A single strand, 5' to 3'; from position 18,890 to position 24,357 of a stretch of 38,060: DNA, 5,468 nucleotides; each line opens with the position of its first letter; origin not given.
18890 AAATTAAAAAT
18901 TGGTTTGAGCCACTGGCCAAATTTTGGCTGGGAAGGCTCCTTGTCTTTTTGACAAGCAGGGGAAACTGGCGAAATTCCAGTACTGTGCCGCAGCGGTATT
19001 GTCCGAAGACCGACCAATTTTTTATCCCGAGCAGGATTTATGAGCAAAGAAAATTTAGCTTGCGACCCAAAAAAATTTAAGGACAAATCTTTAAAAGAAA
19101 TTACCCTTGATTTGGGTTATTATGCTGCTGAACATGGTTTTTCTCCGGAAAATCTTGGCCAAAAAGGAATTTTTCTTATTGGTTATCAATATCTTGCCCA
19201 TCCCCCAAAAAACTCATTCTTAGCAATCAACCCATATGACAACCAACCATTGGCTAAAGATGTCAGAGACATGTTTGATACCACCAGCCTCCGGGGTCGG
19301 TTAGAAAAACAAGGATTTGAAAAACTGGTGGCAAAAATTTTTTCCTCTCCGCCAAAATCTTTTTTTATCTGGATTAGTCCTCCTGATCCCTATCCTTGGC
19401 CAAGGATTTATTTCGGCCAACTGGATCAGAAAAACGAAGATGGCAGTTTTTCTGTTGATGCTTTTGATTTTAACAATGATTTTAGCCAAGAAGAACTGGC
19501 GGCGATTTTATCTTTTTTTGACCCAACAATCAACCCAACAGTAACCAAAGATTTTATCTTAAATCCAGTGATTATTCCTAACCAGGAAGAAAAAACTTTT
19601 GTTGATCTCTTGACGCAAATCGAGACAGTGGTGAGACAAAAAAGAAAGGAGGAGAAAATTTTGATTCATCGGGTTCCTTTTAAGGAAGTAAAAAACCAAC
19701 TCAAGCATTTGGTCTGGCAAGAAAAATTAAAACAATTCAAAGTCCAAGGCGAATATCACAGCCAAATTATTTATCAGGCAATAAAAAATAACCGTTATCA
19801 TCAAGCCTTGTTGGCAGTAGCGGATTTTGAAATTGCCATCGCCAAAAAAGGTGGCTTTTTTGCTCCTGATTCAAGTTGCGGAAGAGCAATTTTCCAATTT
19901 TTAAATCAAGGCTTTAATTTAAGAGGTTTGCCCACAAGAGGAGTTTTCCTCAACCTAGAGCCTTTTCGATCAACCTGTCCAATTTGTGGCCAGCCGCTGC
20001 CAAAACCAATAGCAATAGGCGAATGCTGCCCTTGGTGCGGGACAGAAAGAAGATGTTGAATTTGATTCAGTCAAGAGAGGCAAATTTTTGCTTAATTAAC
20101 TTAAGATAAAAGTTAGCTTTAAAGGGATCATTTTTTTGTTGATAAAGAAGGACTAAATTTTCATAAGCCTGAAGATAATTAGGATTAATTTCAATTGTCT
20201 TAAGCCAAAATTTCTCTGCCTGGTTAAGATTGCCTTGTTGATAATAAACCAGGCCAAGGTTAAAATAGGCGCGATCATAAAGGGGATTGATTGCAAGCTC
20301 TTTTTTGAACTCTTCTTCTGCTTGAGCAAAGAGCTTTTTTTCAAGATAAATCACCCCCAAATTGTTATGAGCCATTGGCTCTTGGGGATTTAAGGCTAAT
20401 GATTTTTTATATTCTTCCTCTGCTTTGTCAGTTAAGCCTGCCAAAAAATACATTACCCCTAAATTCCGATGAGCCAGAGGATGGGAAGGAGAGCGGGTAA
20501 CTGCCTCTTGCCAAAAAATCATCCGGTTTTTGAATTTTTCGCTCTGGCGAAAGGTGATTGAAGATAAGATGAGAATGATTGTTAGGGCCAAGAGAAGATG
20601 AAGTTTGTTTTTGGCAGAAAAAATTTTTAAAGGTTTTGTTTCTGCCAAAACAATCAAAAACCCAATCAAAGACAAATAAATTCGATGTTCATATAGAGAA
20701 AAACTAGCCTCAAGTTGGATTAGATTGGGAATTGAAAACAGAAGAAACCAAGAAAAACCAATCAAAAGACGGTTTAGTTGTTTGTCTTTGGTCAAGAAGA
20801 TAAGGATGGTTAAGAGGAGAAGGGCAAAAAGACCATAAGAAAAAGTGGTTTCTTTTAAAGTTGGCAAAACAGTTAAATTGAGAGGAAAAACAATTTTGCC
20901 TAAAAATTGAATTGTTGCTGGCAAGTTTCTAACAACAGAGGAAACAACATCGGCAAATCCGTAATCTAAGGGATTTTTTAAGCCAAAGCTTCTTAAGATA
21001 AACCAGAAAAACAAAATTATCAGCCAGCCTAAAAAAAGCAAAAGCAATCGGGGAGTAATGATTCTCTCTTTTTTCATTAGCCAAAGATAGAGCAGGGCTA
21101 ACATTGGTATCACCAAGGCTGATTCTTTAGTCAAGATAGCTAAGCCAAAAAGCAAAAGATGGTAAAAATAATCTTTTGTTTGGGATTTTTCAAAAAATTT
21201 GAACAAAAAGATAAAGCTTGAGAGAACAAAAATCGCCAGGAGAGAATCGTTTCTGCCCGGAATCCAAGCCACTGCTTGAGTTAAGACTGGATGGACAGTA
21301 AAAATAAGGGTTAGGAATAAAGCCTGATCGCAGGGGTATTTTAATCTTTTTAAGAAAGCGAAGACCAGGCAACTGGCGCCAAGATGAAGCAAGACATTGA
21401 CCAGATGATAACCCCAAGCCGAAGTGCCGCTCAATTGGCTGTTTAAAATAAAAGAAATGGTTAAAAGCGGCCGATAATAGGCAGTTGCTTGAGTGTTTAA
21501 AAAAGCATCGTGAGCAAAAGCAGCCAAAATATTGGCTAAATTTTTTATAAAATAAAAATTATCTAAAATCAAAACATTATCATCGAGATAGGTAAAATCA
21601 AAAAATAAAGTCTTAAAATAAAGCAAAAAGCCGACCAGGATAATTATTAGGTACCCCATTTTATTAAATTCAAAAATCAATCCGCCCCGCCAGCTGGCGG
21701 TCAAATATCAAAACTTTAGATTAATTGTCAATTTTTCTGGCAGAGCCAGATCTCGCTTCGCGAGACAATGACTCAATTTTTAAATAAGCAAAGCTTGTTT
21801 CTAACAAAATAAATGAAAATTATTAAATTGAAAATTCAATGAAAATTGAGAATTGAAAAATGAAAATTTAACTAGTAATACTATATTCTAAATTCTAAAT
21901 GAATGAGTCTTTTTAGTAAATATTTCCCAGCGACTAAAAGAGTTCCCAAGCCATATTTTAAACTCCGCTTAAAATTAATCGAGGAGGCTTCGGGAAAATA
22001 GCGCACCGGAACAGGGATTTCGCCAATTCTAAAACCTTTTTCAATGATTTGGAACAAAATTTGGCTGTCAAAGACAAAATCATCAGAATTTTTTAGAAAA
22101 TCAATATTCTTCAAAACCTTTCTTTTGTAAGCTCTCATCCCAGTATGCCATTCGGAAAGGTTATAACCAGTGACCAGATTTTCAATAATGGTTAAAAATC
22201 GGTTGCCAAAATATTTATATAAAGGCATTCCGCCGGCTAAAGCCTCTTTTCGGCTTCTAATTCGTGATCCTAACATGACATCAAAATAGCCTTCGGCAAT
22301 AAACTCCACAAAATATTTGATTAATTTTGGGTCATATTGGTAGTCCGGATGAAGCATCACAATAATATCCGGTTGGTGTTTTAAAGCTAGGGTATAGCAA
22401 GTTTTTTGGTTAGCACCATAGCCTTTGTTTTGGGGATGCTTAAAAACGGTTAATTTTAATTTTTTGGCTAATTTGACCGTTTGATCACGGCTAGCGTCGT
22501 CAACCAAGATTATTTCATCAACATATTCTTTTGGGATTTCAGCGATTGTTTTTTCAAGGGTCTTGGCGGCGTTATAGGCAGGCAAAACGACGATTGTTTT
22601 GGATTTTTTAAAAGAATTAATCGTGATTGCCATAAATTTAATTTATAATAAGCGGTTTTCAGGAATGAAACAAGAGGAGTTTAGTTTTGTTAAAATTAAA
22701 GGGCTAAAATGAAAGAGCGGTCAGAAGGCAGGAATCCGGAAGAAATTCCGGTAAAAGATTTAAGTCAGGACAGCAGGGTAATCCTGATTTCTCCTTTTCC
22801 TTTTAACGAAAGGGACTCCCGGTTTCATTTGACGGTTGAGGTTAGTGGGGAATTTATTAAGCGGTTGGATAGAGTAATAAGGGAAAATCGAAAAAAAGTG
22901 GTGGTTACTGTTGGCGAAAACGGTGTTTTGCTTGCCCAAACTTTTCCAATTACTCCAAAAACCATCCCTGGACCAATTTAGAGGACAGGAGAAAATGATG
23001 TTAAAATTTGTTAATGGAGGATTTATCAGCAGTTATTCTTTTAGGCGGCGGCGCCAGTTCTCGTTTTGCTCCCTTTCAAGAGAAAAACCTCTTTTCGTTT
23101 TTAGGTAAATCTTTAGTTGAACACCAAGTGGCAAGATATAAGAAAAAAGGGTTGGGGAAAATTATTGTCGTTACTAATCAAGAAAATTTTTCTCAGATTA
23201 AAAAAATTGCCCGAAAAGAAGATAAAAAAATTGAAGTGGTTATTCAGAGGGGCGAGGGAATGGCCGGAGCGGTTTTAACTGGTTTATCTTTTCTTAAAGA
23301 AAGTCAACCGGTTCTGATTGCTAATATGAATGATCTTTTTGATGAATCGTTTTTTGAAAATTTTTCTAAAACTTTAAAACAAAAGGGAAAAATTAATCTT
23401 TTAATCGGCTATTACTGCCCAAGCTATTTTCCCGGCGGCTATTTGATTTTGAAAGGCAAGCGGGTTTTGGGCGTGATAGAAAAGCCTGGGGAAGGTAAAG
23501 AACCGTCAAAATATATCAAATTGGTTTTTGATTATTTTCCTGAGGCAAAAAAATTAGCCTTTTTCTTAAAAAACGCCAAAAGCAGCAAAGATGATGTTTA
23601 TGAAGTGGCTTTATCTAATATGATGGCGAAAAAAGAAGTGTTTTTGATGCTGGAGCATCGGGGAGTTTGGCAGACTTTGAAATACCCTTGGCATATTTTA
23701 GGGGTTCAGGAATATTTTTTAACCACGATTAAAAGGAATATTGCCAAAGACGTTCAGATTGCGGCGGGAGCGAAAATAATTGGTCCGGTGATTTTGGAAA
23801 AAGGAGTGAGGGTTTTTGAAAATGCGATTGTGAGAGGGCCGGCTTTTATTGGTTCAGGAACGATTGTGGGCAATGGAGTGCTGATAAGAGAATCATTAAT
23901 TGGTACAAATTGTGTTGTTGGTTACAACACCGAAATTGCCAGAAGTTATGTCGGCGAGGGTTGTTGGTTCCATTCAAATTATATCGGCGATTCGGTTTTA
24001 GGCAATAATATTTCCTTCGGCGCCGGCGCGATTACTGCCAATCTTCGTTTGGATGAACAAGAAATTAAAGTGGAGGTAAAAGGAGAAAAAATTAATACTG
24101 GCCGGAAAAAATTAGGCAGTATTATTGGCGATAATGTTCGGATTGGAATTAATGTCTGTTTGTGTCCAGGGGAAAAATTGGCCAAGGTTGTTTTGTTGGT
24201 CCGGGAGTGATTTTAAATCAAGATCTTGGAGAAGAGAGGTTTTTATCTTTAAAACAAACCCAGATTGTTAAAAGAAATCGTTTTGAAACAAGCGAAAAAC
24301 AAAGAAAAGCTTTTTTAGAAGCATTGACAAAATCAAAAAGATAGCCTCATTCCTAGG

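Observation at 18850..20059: Compact cobalamin riboswitch whose sole target is an unrecognisable 339-aa zinc-ribbon protein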

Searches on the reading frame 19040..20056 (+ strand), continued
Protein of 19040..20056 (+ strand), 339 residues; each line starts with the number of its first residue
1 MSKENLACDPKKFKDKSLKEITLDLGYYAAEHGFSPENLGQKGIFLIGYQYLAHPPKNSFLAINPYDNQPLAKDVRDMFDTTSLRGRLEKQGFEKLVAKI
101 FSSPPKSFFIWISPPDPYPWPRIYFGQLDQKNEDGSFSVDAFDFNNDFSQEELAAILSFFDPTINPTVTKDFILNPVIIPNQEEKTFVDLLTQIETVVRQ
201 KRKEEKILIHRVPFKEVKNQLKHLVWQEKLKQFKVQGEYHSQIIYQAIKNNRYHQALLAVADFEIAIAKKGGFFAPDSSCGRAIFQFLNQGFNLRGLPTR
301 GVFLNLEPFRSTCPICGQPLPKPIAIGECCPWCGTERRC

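Call 60: find_encoding_contigs(protein=P0039, flank=6000, max_places=2)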
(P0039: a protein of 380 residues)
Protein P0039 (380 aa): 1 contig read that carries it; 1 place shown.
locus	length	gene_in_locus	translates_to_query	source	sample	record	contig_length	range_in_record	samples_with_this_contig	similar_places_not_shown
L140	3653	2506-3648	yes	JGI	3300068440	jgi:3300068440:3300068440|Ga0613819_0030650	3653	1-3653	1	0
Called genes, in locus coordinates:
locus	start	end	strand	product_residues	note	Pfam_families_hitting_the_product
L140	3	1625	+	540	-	?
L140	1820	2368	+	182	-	PF01923:Cob_adeno_trans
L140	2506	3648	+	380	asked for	-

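Call 74: find_homologous_proteins(query=P0067, max_evalue=1e-8)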
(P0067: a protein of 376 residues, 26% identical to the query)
Query P0067 (376 aa): 6 proteins with E <= 1e-8 among 2744 candidates.
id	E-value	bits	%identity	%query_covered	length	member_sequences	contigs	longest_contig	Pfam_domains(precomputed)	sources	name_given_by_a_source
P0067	1.8e-251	851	100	100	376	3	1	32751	-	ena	-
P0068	1.3e-151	523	63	98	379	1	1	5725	-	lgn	-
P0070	7.8e-142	491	60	98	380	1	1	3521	-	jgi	-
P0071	8.9e-93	329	47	88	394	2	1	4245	-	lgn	-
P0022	2.1e-84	302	48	86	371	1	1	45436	-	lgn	-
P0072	3.9e-33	133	31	80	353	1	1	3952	-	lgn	-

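Call 81: predict_structure(alignment_id=A3)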
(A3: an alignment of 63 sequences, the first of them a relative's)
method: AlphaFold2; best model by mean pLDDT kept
length: 339 residues; sequences in the alignment: 63
mean_pLDDT: 90.6   pTM: 0.82
mean pLDDT of the five models: 90.6, 90.4, 90.0, 89.2, 88.2
residues with pLDDT >= 90: 271; 70-90: 33; 50-70: 18; < 50: 17
segments of 3 or more residues with pLDDT < 50: 296-310
pLDDT, mean of each block of 10 residues (from residue 1): 72 95 97 95 98 98 97 95 96 98 98 94 98 98 98 98 97 98 96 98 98 98 96 97 97 92 92 76 70 50 42 81 87 90
secondary structure, 60 per line:
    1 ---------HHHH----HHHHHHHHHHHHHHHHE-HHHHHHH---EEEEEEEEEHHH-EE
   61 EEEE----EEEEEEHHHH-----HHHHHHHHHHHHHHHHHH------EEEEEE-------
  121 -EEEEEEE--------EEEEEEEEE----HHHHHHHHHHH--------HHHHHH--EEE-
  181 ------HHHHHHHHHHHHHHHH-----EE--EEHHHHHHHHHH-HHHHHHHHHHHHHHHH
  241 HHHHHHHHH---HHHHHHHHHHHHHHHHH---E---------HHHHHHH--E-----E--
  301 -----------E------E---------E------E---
elements in order: H10-13 H18-33 H36-42 E46-54 E59-64 E69-74 H75-78 H84-101 E108-113 E122-128 E137-145 H150-160 H169-174 E177-179 H187-202 H214-223 H225-249 H253-269 H283-289

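Call 85: fold_search(model_id=the predicted structure, library=pdb)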
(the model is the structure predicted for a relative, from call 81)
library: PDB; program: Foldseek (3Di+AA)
matches with E <= 10: 1005; with E <= 0.001: 0
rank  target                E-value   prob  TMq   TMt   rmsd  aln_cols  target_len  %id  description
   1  9t0n                  1.7e-02  0.41  0.16  0.16  13.9       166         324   14  Crystal structure of TagF (ACIAD2683) from Acinetobacter baylyi ADP1 (released 2025-11-12)
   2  5gpo_B                1.1e-01  0.25  0.14  0.30  10.8       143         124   10  The sensor domain structure of the zinc-responsive histidine kinase CzcS from Pseudomonas Aeruginosa (released 2017-08-09)
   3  5l9w_A                1.8e-01  0.21  0.22  0.14  11.0       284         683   10  Crystal structure of the Apc core complex (released 2017-01-18)
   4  8a6x_B                1.8e-01  0.20  0.19  0.18  29.9       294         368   11  Crystal structure of a chimeric LOV-Histidine kinase SB2F1 (asymmetrical variant, trigonal form with long c axis) (released 2024-01-10)
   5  4hj3_B                2.0e-01  0.38  0.22  0.36  11.3       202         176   11  Crystal Structure of Rhodobacter Sphaeroides LOV protein (released 2013-01-16)
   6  8a7h_A                2.1e-01  0.18  0.19  0.18  29.5       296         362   10  Crystal structure of a chimeric LOV-Histidine kinase SB2F1-I66R mutant (light state; asymmetrical variant, trigonal fo (released 2024-01-10)
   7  3mxq_A                2.4e-01  0.77  0.21  0.48   4.7       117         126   12  Crystal structure of sensory box sensor histidine kinase from Vibrio cholerae (released 2010-05-26)
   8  9of0_A                2.7e-01  0.69  0.20  0.21   5.9       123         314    5  Cryo-EM Structure of Human HIF-2a-ARNT Complexed on 20-bp HRE (released 2025-06-11)
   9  1p6a_A                2.8e-01  0.15  0.13  0.20  12.2       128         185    7  STRUCTURAL BASIS FOR VARIATION IN ADENOVIRUS AFFINITY FOR THE CELLULAR RECEPTOR CAR (S489Y MUTANT) (released 2004-05-11)
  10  6ugl_A                3.3e-01  0.28  0.21  0.30  11.4       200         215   12  Vibrio cholerae quorum-sensing receptor VqmA bound to its autoinducer ligand DPO (released 2020-01-29)
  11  8a7f_A                3.3e-01  0.14  0.20  0.19  34.3       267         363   11  Crystal structure of a chimeric LOV-Histidine kinase SB2F1-I66R mutant (asymmetrical variant, trigonal form with long  (released 2024-01-10)
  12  5dkl_B                3.5e-01  0.51  0.21  0.42   6.3       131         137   11  Structure of the light-state dimer of the blue light photoreceptor Aureochrome 1a LOV from P. tricornutum (released 2016-01-13)
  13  3kx0                  3.5e-01  0.38  0.18  0.37   5.7       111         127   14  Crystal Structure of the PAS domain of Rv1364c (released 2010-06-23)
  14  9xps_7                3.5e-01  0.08  0.11  0.16  17.1       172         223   11  The neck structure of the Phage Phikz (released 2026-02-11)
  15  8a33                  3.7e-01  0.44  0.18  0.36   5.9       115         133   10  Crystal structure of PpSB1-LOV-K117E mutant (light state) (released 2023-07-05)
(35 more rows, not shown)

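Call 100: find_encoding_contigs(protein=P0072, flank=4000, max_places=2)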
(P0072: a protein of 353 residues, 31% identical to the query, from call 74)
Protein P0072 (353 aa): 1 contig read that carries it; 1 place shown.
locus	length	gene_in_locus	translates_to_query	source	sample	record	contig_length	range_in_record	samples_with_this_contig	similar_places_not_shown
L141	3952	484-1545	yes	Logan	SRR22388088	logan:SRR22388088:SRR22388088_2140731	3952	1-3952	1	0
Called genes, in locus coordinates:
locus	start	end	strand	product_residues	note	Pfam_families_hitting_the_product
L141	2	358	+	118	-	?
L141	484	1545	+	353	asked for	-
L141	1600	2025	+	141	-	-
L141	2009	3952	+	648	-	?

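Call 101: find_encoding_contigs(protein=P0071, flank=4000, max_places=2)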
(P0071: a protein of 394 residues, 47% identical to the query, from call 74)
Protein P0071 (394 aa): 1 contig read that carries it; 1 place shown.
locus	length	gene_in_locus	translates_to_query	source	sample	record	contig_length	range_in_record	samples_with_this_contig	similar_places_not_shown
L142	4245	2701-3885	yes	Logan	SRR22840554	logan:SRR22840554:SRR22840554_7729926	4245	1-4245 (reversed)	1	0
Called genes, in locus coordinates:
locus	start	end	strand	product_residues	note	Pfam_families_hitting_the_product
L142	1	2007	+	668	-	?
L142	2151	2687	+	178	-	PF01923:Cob_adeno_trans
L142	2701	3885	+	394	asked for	-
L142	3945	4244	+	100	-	?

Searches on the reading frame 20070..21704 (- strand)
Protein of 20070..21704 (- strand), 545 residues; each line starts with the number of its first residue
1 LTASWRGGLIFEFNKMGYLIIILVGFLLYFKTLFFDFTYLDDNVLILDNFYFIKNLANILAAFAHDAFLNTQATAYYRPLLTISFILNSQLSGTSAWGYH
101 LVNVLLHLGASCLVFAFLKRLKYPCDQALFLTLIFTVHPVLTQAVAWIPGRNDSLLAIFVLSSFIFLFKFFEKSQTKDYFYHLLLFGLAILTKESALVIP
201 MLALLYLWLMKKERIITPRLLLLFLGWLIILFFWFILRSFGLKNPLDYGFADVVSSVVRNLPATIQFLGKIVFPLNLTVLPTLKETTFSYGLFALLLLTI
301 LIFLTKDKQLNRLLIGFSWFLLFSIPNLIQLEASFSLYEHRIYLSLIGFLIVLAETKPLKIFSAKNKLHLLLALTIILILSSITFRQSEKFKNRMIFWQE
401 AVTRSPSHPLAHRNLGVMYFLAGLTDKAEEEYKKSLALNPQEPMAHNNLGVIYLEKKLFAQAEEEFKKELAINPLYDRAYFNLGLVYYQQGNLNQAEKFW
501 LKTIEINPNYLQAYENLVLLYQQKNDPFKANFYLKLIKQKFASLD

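Call 63: search_protein_families(library=pfam, proteins=[window:20070-21704:-], max_evalue=0.0001)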
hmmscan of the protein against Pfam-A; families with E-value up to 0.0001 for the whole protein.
window:20070-21704:- (545 aa): 11 families
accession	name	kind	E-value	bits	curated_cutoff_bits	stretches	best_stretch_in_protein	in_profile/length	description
PF00515.34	TPR_1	-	3.1e-21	74.7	27.8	2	478-510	2-34/34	Tetratricopeptide repeat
PF07719.23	TPR_2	-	1.8e-19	68.6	27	2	478-510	2-34/34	Tetratricopeptide repeat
PF13431.12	TPR_17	-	2.6e-18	65.1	24.4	0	432-463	2-33/34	Tetratricopeptide repeat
PF13414.12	TPR_11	-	2.1e-16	59.7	26.8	1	418-456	3-41/42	TPR repeat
PF13432.12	TPR_16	-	1.9e-14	54.2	32.7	2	423-474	11-62/65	Tetratricopeptide repeat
PF13424.12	TPR_12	-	5.2e-14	52.6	30.1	2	444-500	4-68/77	Tetratricopeptide repeat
PF13181.12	TPR_8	-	8e-14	51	25.7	1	478-510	2-34/34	Tetratricopeptide repeat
PF13231.12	PMT_2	-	8.8e-11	42.7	26.1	1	89-233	14-154/160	Dolichyl-phosphate-mannose-protein mannosyltransferase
PF14559.12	TPR_19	-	4.4e-10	40.2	25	1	454-517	2-64/68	Tetratricopeptide repeat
PF13428.12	TPR_14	-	3.5e-08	33.8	23.5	0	411-450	3-42/44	Tetratricopeptide repeat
PF13374.12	TPR_10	-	2.2e-06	27.9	27.5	0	482-506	7-31/42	Tetratricopeptide repeat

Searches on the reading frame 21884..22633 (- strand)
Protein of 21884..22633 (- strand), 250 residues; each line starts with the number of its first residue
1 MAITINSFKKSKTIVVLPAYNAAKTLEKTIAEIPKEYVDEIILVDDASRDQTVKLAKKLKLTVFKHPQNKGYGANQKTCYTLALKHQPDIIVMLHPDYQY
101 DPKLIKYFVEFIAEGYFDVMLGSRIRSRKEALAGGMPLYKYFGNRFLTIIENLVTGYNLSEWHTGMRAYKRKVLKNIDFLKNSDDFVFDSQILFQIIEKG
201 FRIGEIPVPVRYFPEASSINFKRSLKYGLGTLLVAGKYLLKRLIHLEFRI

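Call 63: search_protein_families(library=pfam, proteins=[window:21884-22633:-], max_evalue=0.0001)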
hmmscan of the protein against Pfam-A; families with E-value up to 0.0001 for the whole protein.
window:21884-22633:- (250 aa): 1 family
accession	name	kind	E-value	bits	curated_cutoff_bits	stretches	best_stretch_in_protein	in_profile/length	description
PF00535.33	Glycos_transf_2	-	9e-24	84.7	23.3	1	15-177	2-167/168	Glycosyl transferase family 2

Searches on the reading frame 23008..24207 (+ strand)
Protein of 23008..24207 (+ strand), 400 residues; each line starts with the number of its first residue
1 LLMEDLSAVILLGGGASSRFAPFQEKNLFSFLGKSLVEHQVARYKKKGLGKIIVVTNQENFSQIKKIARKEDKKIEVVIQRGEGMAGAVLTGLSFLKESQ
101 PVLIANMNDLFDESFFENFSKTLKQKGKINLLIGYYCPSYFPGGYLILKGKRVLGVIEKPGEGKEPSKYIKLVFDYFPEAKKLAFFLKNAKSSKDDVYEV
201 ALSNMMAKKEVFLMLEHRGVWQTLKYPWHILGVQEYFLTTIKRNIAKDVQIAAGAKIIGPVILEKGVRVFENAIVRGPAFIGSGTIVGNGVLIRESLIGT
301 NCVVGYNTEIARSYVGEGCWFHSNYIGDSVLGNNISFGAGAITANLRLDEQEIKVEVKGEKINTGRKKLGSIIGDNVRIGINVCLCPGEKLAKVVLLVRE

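Call 63: search_protein_families(library=pfam, proteins=[window:23008-24207:+], max_evalue=0.0001)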
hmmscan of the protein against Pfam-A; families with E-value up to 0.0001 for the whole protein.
window:23008-24207:+ (400 aa): 5 families
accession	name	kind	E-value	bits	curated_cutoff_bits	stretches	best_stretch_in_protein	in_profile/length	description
PF00483.29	NTP_transferase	-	4.1e-14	53.2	21.2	1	9-221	2-226/245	Nucleotidyl transferase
PF12804.13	NTP_transf_3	-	1.5e-11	45.2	27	1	9-105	1-92/160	MobA-like NTP transferase domain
PF25084.1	LbH_EIF2B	-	5.1e-11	43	54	1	263-341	6-85/105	EIF2B subunit epsilon LbH domain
PF00132.30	Hexapep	-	2.9e-09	36.7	27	0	279-311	2-35/36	Bacterial transferase hexapeptide (six repeats)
PF01128.25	IspD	-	6.5e-06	26.5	27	1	9-104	3-97/221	2-C-methyl-D-erythritol 4-phosphate cytidylyltransferase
